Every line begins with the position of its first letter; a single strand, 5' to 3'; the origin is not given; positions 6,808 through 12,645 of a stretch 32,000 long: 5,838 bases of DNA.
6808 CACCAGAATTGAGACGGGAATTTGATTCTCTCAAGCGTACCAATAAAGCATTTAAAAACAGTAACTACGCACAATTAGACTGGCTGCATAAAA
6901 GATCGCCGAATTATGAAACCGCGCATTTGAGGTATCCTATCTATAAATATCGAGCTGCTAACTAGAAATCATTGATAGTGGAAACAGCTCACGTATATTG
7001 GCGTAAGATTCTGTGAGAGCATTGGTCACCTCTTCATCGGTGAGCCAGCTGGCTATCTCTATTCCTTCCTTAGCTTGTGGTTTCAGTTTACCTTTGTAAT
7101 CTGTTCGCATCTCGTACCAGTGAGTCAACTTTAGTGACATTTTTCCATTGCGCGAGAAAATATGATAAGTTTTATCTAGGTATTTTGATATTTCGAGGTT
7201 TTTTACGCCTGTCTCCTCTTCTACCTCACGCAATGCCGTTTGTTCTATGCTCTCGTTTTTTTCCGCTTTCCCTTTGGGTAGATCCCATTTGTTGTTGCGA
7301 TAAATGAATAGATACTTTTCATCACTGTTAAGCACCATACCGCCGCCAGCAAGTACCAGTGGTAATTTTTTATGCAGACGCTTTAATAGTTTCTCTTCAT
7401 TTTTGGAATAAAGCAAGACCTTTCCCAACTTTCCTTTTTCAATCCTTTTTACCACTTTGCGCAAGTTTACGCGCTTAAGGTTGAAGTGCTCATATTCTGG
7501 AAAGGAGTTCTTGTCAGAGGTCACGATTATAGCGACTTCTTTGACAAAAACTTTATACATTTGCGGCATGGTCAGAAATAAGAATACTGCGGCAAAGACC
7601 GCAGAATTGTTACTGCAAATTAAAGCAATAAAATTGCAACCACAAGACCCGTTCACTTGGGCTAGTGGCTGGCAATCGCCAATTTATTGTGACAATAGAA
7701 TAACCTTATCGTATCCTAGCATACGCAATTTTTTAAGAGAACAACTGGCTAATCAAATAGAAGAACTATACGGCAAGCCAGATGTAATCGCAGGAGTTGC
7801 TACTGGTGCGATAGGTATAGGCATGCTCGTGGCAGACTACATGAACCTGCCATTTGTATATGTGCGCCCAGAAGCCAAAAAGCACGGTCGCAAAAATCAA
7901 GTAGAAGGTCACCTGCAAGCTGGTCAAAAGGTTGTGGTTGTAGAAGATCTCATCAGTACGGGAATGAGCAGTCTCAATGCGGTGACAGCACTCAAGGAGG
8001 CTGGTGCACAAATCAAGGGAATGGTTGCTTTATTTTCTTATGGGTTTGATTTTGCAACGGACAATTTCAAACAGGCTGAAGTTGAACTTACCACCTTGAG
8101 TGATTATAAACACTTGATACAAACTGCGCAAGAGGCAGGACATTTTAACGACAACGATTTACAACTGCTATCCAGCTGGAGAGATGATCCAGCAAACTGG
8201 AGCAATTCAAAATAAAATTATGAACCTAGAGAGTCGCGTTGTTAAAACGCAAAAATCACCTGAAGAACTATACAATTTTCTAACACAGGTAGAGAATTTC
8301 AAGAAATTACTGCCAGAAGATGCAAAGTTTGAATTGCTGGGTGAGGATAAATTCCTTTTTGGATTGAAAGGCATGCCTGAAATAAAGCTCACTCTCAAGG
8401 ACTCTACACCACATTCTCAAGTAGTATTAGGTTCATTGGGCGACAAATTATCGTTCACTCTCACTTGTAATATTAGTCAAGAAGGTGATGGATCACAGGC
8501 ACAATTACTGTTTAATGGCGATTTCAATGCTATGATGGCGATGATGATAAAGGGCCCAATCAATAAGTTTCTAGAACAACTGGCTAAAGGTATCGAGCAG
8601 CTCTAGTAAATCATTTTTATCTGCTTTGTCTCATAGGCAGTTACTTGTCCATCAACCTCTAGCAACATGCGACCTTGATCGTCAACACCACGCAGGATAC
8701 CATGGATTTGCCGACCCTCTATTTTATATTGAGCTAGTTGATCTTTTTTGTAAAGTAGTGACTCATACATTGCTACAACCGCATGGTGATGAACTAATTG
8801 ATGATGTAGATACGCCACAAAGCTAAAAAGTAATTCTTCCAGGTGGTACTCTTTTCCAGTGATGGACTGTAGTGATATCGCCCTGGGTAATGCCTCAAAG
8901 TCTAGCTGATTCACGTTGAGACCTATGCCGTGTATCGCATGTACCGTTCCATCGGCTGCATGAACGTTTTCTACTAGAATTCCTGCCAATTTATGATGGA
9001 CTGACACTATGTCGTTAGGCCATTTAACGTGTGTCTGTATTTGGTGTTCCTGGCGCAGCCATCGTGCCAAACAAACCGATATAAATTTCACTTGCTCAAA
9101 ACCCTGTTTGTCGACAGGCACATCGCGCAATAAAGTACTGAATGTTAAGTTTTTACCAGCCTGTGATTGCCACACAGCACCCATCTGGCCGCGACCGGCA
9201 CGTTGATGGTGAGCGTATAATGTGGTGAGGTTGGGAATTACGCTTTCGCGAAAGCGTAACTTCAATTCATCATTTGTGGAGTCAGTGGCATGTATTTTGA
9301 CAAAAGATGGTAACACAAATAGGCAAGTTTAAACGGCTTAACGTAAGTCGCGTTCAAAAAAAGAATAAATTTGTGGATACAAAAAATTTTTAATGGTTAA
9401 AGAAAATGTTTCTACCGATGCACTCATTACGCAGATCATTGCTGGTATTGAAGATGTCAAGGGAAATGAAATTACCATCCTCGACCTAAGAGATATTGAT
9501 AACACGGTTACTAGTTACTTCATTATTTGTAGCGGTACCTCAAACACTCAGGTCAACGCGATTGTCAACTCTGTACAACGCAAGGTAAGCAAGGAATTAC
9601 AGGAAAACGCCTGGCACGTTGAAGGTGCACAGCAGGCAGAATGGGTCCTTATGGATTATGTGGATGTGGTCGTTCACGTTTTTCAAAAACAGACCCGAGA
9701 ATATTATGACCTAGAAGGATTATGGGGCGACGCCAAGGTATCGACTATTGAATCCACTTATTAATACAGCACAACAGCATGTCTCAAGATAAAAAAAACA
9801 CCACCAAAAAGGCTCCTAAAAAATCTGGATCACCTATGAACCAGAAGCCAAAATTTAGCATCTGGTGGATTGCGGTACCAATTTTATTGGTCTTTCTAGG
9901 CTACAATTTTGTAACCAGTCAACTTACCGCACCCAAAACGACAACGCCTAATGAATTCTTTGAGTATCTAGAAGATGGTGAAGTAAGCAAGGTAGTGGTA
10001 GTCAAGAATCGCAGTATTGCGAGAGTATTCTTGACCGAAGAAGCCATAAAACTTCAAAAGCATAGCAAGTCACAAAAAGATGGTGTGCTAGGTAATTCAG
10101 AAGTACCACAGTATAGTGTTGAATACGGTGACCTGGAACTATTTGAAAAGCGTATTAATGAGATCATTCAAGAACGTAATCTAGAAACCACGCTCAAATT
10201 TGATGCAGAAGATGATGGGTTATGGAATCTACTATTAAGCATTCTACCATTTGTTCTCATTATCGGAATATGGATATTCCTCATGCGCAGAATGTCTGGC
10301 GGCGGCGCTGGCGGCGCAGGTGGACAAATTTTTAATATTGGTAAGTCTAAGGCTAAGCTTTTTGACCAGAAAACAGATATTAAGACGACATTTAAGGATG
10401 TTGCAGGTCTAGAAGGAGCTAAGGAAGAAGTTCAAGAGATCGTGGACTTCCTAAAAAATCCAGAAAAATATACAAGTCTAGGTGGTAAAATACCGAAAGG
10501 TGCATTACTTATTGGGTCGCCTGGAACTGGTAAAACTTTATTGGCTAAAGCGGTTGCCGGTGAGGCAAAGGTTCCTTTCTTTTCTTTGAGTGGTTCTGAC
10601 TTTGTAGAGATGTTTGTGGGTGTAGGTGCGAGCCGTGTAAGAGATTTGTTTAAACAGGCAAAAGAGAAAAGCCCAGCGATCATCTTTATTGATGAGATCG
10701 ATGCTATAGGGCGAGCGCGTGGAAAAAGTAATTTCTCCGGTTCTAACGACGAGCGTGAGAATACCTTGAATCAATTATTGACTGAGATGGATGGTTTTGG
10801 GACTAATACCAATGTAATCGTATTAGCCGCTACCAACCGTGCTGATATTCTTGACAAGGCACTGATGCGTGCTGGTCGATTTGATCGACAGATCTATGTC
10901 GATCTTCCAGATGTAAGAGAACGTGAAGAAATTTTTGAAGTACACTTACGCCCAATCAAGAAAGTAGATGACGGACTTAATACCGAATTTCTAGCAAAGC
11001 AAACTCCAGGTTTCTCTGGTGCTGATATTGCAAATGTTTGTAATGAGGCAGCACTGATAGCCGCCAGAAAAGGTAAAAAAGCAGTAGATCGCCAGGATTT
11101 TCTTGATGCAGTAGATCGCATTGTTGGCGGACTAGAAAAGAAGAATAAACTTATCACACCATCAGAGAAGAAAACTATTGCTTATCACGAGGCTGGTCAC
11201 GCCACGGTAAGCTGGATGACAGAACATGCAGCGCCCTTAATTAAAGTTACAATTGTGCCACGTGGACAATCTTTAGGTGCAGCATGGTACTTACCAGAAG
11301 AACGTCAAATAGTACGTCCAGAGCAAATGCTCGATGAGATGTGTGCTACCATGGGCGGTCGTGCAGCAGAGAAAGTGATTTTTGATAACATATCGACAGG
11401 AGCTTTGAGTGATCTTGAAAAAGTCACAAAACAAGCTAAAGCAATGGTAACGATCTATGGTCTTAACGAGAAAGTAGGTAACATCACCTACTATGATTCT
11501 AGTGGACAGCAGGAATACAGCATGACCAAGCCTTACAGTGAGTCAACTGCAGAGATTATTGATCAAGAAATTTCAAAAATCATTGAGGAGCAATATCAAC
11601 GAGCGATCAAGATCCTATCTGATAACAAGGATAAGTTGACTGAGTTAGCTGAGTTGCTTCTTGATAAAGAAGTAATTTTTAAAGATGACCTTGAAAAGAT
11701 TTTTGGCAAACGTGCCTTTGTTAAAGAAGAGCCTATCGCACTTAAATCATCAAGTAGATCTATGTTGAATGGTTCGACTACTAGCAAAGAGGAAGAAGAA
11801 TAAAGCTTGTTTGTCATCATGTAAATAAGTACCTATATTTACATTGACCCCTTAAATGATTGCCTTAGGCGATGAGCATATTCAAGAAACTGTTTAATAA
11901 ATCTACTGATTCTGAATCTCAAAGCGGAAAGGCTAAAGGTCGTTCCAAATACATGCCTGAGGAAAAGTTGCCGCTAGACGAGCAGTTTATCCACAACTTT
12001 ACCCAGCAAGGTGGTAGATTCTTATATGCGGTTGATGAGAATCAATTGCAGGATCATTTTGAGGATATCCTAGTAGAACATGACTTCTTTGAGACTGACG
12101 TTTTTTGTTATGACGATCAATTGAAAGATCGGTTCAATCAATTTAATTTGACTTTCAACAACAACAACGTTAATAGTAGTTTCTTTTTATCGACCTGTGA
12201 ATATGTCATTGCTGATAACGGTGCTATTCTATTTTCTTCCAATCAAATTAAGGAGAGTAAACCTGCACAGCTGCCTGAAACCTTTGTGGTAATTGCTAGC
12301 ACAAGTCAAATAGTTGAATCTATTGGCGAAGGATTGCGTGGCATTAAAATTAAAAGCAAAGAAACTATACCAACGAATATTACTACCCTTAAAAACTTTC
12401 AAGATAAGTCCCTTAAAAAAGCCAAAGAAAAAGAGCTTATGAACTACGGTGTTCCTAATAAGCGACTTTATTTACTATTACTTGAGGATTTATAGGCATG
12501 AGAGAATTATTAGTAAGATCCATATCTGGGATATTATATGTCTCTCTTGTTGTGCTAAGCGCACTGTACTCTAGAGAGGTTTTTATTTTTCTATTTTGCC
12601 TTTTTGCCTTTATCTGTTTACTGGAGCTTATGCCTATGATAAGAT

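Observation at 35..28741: A 14-22 bp perfect palindrome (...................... family) occurs 7 times in 32 kb, and every copy lies inside a protein-coding gene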

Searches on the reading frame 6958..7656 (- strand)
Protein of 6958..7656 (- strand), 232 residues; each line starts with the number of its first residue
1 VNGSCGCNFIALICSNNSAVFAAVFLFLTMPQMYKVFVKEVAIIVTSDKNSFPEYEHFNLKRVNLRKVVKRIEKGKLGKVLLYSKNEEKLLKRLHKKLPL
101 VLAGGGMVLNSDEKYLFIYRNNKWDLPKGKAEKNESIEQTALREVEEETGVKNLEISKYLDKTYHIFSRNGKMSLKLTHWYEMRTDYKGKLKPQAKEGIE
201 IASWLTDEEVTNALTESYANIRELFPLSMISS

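Call 72: search_protein_families(library=pfam, proteins=[window:6958-7656:-], max_evalue=0.001)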
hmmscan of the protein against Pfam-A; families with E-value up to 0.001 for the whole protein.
window:6958-7656:- (232 aa): 1 family
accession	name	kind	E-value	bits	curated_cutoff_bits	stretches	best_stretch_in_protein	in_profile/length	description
PF00293.34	NUDIX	-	1.5e-17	64.3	21.1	1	106-221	8-127/134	NUDIX domain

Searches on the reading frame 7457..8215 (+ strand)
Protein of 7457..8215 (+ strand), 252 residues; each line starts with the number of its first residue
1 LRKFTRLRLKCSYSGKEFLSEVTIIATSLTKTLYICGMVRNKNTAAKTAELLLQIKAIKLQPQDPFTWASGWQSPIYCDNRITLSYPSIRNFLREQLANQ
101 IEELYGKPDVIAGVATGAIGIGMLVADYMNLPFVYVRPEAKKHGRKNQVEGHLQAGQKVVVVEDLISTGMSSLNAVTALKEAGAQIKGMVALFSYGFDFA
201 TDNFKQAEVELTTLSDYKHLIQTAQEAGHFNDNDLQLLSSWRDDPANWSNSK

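Call 72: search_protein_families(library=pfam, proteins=[window:7457-8215:+], max_evalue=0.001)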
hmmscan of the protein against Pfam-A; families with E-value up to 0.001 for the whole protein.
window:7457-8215:+ (252 aa): 2 families
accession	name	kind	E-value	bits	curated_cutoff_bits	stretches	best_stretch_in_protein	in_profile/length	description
PF00156.33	Pribosyltran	-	3.7e-13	49.5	26.3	1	97-193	19-124/158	Phosphoribosyl transferase domain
PF15609.12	PRTase_2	-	3e-05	24.1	28.8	0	142-210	105-174/188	Phosphoribosyl transferase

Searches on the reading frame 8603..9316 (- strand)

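Call 10: search_protein_families(library=pfam, proteins=[window:8603-9316:-])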
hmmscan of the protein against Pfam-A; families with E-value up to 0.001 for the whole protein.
window:8603-9316:- (237 aa): 2 families
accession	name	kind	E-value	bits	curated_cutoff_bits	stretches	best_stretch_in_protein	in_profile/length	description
PF03099.24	BPL_LplA_LipB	-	1.3e-16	61.1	21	1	11-134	5-133/133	Biotin/lipoate A/B protein ligase family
PF02237.23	BPL_C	-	0.00046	20.5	21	1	200-224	11-35/48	Biotin protein ligase C terminal domain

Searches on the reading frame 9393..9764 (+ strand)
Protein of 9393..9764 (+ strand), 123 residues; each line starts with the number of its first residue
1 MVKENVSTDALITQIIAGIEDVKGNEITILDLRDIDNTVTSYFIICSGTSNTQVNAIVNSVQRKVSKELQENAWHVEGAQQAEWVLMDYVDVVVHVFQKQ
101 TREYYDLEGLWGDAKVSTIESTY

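Call 72: search_protein_families(library=pfam, proteins=[window:9393-9764:+], max_evalue=0.001)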
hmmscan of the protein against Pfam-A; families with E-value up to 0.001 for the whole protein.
window:9393-9764:+ (123 aa): 1 family
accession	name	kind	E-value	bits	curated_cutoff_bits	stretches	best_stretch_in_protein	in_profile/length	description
PF02410.21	RsfS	-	7.2e-34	116.4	21.6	1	14-111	2-98/98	Ribosomal silencing factor during starvation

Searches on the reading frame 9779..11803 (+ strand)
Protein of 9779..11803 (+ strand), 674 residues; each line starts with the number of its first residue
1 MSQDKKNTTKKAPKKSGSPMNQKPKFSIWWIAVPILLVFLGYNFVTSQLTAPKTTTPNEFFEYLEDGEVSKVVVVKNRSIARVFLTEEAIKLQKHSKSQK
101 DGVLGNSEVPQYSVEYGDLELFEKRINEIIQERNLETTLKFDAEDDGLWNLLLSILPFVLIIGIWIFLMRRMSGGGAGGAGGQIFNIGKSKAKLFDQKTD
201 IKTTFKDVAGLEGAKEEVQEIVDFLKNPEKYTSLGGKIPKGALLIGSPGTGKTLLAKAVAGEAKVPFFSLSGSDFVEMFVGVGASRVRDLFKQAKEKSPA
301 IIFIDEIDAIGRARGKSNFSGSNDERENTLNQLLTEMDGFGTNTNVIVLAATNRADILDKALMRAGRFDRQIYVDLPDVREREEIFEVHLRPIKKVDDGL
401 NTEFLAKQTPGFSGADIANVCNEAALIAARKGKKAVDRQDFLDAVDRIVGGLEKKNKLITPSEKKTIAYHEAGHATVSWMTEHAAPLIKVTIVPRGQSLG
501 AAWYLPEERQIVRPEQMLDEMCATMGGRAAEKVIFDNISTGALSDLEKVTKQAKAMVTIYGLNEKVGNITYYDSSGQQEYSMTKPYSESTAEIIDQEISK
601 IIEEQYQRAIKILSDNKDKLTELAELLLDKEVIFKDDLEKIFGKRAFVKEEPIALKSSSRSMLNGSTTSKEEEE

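Call 73: search_protein_families(library=pfam, proteins=[window:9779-11803:+], max_evalue=0.001)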
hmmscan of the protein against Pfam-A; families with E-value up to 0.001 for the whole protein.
window:9779-11803:+ (674 aa): 7 families
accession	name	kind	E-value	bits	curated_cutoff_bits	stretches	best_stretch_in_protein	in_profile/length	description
PF01434.24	Peptidase_M41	-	1.3e-65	221.3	29.9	1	458-641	2-191/191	Peptidase family M41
PF00004.35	AAA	-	1.3e-47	161.9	21.2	1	243-375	2-130/131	ATPase family associated with various cellular activities (AAA)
PF17862.7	AAA_lid_3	-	4e-15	55.5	27.2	1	402-442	4-44/45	AAA+ lid domain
PF06480.20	FtsH_ext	-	1.4e-08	35.3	25.5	1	28-98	2-55/103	FtsH Extracellular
PF20720.3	nSTAND3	-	9.2e-07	29.1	27.2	1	243-391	21-154/155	Novel STAND NTPase 3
PF07728.20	AAA_5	-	0.00052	20.5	22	0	243-356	3-125/139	AAA domain (dynein-related subfamily)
PF06068.19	TIP49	-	0.00061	19.5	23.8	0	202-275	20-88/347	TIP49 P-loop domain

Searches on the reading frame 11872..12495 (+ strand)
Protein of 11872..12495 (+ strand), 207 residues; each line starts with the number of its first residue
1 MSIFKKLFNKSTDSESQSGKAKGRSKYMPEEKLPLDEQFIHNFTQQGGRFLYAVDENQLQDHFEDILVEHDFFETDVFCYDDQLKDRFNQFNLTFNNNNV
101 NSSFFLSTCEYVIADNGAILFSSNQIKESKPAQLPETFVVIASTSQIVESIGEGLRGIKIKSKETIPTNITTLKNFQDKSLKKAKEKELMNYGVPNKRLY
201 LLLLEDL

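Call 73: search_protein_families(library=pfam, proteins=[window:11872-12495:+], max_evalue=0.001)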
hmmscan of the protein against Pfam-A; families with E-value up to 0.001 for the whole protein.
window:11872-12495:+ (207 aa): 1 family
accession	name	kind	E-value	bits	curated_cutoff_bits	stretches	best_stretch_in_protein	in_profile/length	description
PF02589.21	LUD_dom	-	2.3e-09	37.7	22.6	1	37-203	2-188/189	LUD domain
